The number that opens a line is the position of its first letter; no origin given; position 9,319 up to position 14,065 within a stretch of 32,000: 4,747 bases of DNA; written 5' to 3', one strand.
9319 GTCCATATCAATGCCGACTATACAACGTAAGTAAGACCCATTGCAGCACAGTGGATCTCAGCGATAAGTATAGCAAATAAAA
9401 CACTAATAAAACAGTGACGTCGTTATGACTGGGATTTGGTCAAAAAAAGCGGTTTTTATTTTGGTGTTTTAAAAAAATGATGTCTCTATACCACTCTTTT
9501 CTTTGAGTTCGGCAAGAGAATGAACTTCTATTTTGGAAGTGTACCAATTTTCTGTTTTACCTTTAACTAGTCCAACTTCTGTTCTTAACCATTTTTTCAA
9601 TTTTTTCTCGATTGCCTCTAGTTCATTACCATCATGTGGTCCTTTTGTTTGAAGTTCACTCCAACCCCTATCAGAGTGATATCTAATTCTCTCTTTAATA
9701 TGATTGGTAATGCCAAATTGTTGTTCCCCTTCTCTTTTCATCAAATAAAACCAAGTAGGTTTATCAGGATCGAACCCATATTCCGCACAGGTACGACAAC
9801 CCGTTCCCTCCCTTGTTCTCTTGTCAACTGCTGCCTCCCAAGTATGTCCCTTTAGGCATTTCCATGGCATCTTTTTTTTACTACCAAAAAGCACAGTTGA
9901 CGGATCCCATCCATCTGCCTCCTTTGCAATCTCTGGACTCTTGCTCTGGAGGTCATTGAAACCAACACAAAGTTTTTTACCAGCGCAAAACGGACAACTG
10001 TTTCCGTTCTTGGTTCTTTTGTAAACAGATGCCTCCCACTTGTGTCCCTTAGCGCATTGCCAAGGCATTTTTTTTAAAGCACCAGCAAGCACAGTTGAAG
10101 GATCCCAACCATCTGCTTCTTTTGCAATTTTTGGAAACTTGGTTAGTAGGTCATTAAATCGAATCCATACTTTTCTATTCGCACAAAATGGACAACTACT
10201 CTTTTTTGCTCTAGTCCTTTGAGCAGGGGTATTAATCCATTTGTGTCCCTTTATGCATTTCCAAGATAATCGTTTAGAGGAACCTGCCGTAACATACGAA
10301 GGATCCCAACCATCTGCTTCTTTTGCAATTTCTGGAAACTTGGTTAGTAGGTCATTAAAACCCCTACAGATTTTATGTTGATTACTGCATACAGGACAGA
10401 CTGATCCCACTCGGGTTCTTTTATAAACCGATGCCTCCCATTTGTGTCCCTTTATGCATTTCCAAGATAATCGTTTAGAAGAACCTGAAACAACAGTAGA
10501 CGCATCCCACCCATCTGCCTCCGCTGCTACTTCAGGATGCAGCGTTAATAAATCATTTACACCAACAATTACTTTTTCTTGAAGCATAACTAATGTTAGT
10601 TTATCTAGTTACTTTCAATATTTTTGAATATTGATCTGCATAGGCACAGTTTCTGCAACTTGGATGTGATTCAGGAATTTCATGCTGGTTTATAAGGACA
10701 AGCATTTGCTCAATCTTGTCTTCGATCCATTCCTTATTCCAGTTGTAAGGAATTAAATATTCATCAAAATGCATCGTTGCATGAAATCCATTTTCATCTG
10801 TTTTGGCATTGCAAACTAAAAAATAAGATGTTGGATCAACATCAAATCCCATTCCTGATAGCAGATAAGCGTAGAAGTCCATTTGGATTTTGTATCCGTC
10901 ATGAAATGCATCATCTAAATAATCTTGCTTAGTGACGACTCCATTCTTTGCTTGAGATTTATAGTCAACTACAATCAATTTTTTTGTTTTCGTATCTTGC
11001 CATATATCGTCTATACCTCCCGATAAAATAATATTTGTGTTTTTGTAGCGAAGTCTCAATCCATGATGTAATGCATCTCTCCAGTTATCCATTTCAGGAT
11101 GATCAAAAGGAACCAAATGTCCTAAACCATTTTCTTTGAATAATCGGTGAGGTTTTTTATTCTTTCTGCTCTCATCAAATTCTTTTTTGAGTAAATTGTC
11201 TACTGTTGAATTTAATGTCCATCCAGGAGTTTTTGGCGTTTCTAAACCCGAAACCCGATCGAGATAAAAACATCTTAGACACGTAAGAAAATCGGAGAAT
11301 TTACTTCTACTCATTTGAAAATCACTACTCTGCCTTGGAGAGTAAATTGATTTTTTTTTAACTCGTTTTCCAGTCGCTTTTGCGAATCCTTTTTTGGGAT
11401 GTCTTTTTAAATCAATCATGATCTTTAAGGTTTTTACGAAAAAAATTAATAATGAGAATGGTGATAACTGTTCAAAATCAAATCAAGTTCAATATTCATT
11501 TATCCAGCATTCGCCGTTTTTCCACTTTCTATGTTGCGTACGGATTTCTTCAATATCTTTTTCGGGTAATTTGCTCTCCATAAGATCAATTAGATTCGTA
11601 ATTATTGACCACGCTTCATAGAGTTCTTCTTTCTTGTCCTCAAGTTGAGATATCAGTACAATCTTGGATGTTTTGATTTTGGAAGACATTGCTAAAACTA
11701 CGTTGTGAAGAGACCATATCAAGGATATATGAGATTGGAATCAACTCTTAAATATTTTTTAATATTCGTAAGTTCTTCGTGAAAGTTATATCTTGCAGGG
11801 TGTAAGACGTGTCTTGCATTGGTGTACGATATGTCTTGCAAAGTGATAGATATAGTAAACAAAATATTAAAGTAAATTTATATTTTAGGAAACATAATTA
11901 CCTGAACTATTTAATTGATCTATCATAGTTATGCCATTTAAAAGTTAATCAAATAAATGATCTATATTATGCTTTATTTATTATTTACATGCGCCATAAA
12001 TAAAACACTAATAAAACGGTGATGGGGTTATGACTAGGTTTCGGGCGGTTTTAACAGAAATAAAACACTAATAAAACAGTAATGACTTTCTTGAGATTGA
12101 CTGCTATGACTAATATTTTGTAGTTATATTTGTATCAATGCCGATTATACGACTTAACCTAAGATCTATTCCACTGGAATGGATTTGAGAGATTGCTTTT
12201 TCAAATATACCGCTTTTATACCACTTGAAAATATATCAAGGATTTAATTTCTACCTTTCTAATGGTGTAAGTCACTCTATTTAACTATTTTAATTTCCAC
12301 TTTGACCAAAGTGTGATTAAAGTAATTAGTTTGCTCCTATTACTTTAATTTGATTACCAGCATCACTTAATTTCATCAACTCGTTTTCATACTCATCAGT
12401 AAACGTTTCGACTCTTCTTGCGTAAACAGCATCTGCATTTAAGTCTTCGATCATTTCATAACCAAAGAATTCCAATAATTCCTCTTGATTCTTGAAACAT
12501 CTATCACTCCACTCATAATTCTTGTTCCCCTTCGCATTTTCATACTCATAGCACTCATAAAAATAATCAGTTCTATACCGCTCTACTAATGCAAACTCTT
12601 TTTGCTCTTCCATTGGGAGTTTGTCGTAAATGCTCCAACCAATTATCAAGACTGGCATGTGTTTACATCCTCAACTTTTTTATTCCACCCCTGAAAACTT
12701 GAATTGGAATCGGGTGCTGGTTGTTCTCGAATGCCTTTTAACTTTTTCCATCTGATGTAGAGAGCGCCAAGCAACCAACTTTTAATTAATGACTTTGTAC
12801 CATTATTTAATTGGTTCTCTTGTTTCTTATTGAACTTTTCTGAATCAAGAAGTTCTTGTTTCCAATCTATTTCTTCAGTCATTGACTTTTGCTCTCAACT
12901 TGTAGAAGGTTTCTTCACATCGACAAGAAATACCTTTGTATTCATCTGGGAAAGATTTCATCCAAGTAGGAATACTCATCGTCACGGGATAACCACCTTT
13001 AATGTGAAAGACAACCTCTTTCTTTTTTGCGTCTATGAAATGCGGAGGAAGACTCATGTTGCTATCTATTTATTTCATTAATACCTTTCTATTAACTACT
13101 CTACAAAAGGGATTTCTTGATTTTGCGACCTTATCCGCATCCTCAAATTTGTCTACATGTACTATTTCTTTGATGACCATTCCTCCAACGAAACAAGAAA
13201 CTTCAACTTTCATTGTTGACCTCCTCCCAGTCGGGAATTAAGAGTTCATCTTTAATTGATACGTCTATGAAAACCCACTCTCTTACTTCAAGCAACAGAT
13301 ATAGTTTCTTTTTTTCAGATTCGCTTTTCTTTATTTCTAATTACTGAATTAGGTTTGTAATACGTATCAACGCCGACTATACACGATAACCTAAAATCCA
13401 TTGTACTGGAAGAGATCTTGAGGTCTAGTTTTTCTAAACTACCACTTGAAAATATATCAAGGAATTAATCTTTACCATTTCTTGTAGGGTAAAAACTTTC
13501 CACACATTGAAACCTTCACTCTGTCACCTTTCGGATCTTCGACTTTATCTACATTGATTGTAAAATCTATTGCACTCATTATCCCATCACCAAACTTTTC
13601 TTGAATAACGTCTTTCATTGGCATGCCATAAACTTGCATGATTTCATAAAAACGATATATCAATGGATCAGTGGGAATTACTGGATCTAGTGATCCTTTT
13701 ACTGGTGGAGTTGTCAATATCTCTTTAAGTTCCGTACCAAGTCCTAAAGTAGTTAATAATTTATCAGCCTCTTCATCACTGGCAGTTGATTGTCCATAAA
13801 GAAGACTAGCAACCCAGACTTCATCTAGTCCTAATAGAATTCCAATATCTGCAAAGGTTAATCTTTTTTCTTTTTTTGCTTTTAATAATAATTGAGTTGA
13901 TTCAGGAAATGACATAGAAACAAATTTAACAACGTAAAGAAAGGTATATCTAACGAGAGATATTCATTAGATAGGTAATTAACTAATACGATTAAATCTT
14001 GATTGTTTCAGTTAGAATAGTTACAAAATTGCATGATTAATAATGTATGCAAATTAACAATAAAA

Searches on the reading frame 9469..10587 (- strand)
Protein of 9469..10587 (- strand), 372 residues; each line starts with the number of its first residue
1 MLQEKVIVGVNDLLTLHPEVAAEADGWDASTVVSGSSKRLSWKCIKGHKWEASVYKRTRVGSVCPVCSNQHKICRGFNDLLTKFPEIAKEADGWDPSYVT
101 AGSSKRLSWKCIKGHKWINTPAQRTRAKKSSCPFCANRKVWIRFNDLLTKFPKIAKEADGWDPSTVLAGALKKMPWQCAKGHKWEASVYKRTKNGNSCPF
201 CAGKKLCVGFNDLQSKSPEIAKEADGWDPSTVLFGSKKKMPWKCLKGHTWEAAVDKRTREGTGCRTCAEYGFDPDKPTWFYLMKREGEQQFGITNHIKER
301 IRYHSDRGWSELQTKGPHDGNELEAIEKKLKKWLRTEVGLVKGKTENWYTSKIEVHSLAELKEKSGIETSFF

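Call 12: search_protein_families(library=pfam, proteins=[window:9469-10587:-], max_evalue=0.01)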
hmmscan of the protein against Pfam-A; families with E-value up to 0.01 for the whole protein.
window:9469-10587:- (372 aa): 4 families
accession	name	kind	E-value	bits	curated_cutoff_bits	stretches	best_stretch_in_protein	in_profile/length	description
PF14311.12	DUF4379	-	7e-46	154.7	24.5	4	160-204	12-56/56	Probable Treble clef zinc finger domain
PF18126.6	Mitoc_mL59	-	0.00098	19.9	31.5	0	9-57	62-110/130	Mitochondrial ribosomal protein mL59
PF21817.3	CapR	-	0.0011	19.5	24.2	0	34-68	25-67/67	CapR homology domain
PF09167.16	DUF1942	-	0.0027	18.3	22.4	0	35-71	28-63/123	Domain of unknown function (DUF1942)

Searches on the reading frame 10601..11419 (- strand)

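Call 12: search_protein_families(library=pfam, proteins=[window:10601-11419:-], max_evalue=0.01)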
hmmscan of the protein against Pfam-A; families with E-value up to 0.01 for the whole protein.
window:10601-11419:- (272 aa): 2 families
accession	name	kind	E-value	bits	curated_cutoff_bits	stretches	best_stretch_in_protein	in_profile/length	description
PF12705.13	PDDEXK_1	-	1.2e-10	42.2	22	1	106-262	120-244/247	PD-(D/E)XK nuclease superfamily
PF01930.23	Cas_Cas4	-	0.00016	22.2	22.7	1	129-262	48-156/160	Domain of unknown function DUF83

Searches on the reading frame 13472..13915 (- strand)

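Call 12: search_protein_families(library=pfam, proteins=[window:13472-13915:-], max_evalue=0.01)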
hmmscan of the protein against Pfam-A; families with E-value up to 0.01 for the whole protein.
window:13472-13915:- (147 aa): 3 families
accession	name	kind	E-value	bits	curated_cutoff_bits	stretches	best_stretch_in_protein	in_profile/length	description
PF02560.19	Cyanate_lyase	-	2.2e-36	123.9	25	1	79-146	2-69/69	Cyanate lyase C-terminal domain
PF21291.3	CYNS_N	-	3e-06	27.5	27.1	1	7-68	5-66/69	Cyanate hydratase, N-terminal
PF13560.12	HTH_31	-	0.0083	16.8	27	0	14-63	10-60/64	Helix-turn-helix domain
